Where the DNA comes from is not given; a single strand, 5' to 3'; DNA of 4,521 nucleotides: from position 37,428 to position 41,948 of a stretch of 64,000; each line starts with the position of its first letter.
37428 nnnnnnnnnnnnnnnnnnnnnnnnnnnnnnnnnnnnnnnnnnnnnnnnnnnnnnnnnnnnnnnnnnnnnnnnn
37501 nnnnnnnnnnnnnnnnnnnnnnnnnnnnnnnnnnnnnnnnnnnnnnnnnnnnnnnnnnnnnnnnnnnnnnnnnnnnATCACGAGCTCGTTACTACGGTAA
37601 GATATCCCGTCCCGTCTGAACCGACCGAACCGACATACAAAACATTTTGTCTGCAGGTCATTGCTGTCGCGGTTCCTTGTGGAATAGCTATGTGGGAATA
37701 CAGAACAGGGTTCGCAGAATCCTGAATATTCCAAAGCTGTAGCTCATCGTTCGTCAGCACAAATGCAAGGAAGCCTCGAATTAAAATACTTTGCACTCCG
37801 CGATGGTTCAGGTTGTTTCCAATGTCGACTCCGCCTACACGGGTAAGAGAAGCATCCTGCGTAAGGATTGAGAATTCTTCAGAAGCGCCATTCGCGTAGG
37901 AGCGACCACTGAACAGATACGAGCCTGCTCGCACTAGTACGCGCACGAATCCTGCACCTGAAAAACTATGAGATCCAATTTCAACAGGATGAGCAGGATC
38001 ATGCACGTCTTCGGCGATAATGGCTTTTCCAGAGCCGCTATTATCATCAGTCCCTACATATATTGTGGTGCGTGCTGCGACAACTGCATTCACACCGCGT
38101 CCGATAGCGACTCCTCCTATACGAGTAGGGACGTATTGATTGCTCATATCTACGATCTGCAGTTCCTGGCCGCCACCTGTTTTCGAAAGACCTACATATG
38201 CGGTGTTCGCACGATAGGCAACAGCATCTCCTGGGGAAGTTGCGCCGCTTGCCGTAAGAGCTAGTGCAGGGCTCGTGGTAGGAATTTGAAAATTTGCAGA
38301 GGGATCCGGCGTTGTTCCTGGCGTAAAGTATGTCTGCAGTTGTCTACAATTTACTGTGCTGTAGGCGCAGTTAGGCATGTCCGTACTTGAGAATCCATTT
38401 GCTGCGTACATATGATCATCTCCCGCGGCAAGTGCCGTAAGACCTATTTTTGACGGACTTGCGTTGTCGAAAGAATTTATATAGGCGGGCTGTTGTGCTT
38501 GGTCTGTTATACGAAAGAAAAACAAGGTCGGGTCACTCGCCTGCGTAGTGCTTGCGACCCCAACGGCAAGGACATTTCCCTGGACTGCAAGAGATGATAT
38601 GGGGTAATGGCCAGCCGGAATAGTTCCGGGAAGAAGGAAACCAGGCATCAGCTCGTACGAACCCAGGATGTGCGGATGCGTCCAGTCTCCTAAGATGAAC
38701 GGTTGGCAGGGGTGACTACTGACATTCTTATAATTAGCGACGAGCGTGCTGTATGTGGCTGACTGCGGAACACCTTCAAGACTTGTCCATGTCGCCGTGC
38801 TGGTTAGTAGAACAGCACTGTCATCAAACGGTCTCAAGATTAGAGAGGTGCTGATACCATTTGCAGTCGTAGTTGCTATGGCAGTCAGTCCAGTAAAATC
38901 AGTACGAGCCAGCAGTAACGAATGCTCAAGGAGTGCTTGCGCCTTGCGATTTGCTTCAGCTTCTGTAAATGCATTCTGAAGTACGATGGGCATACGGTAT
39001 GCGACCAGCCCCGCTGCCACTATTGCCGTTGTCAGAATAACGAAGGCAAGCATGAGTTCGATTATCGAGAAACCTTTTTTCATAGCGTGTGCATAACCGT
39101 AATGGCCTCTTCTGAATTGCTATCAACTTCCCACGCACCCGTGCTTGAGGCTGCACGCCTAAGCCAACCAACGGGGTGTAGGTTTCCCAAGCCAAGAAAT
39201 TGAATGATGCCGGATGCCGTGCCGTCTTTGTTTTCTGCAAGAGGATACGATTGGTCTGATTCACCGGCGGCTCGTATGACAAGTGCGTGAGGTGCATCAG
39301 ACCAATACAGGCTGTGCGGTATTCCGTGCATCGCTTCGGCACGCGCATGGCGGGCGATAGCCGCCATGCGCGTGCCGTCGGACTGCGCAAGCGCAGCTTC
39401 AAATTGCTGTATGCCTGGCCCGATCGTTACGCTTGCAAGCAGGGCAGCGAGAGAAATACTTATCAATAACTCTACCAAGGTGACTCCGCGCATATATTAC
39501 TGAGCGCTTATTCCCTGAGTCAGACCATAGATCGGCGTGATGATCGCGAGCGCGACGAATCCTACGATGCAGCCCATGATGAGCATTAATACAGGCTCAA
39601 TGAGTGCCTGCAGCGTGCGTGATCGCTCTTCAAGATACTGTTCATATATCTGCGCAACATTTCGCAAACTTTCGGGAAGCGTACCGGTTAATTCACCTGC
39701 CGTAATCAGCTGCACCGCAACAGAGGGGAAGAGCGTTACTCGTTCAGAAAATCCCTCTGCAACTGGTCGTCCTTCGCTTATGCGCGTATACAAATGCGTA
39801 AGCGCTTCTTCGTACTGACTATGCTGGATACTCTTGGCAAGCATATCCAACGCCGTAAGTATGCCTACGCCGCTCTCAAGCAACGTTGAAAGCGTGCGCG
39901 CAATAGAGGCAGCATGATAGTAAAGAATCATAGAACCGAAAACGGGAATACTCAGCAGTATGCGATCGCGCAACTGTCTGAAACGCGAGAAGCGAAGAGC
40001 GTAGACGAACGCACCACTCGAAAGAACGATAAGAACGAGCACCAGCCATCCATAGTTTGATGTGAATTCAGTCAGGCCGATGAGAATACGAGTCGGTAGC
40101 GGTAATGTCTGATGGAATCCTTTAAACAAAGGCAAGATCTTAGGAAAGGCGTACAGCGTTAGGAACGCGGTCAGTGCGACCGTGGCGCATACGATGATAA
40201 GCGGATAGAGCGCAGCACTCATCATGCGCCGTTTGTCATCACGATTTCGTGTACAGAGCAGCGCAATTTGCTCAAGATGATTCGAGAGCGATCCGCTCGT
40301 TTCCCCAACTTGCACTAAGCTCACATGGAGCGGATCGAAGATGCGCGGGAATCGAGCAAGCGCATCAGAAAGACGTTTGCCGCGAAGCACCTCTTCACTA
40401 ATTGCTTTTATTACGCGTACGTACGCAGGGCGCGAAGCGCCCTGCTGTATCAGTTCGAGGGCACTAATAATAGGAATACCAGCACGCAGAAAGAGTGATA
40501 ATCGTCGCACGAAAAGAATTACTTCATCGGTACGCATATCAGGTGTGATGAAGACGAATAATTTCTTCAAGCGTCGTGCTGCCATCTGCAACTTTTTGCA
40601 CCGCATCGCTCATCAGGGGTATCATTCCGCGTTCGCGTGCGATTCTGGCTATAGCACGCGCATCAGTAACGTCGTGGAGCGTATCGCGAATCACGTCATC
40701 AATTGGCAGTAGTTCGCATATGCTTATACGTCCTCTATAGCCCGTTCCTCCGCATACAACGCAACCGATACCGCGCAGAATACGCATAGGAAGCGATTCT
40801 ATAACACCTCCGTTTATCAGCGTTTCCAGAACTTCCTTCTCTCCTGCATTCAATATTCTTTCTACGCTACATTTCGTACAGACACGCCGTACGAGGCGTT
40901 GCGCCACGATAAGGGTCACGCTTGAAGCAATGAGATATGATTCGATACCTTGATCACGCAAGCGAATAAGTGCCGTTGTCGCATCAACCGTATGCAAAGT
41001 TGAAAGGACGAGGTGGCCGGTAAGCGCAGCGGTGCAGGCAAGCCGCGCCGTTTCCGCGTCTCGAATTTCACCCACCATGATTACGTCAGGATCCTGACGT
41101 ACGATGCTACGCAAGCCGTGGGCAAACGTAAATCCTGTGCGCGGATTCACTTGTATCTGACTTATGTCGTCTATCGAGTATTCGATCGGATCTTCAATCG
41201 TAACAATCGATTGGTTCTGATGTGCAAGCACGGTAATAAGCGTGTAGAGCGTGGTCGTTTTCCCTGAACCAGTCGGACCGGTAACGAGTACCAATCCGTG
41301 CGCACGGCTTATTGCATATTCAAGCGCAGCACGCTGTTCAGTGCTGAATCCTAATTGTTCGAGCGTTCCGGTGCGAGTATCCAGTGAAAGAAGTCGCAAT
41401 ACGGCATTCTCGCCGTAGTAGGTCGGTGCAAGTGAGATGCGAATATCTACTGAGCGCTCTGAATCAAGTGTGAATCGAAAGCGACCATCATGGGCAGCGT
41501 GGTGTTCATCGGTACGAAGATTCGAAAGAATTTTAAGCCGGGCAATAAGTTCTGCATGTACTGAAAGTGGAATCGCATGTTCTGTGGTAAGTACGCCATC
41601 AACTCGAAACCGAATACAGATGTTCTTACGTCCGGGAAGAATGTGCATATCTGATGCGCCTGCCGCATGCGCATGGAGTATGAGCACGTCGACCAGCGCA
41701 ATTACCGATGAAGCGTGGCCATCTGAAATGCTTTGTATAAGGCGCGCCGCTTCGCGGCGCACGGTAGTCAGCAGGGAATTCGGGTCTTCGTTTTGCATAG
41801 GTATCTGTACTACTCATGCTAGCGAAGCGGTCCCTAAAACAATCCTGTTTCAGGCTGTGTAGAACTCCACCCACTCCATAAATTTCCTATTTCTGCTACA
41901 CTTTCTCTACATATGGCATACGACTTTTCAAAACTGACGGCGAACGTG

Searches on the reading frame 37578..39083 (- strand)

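Call 73: search_protein_families(library=pfam, proteins=[window:37578-39083:-], max_evalue=0.01)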
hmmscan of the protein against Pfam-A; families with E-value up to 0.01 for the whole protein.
window:37578-39083:- (501 aa): 1 family
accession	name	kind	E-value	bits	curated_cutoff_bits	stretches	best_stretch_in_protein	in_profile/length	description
PF07963.17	N_methyl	-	0.0014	18.6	21.2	1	2-24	4-26/27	Prokaryotic N-terminal methylation motif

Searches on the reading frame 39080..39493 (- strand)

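Call 73: search_protein_families(library=pfam, proteins=[window:39080-39493:-], max_evalue=0.01)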
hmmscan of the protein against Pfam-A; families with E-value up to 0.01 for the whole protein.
window:39080-39493:- (137 aa): 1 family
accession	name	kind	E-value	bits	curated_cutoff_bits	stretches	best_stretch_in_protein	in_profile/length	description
PF07963.17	N_methyl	-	0.001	19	21.2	1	2-22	5-25/27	Prokaryotic N-terminal methylation motif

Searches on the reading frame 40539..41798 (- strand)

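Call 73: search_protein_families(library=pfam, proteins=[window:40539-41798:-], max_evalue=0.01)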
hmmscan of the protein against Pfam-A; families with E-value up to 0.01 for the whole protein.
window:40539-41798:- (419 aa): 17 families
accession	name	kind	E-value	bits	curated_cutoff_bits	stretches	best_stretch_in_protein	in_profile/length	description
PF00437.27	T2SSE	-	3.4e-113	378.5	24.9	1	30-415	6-370/370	Type II/IV secretion system protein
PF13604.12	AAA_30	-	1.2e-06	28.9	27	1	152-199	3-50/191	AAA domain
PF25199.1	nSTAND_NTPase5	-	1.9e-06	28.2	34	1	164-218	38-93/145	Novel STAND NTPase 5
PF20720.3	nSTAND3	-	8.5e-06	26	27.2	1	164-204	14-54/155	Novel STAND NTPase 3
PF13191.12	AAA_16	-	4.4e-05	24.5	32.6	1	156-264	9-113/167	AAA ATPase domain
PF13086.12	AAA_11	-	5.1e-05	23.6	27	1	152-194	3-44/257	AAA domain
PF13401.12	AAA_22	-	0.00014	22.7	27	1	166-212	4-50/130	AAA domain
PF13555.12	AAA_29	-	0.00047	20.3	27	1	167-195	22-50/61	P-loop containing region of AAA domain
PF01580.24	FtsK_SpoIIIE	-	0.0008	19.3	24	1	168-195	40-67/221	FtsK/SpoIIIE family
PF13245.12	AAA_19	-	0.00082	20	25.1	1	164-197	8-43/134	AAA domain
PF01078.27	Mg_chelatase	-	0.0018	18.2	20.3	1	153-197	9-52/207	Magnesium chelatase, subunit ChlI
PF02492.25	cobW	-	0.0026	17.8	20.7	1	170-211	3-44/180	CobW/HypB/UreG, nucleotide-binding domain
PF13476.12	AAA_23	-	0.0039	18.3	27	1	167-194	19-46/201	AAA domain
PF00005.33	ABC_tran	-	0.0061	17.6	25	0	169-210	13-52/137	ABC transporter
PF04851.21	ResIII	-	0.0064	16.9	22.5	0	162-199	15-57/164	Type III restriction enzyme, res subunit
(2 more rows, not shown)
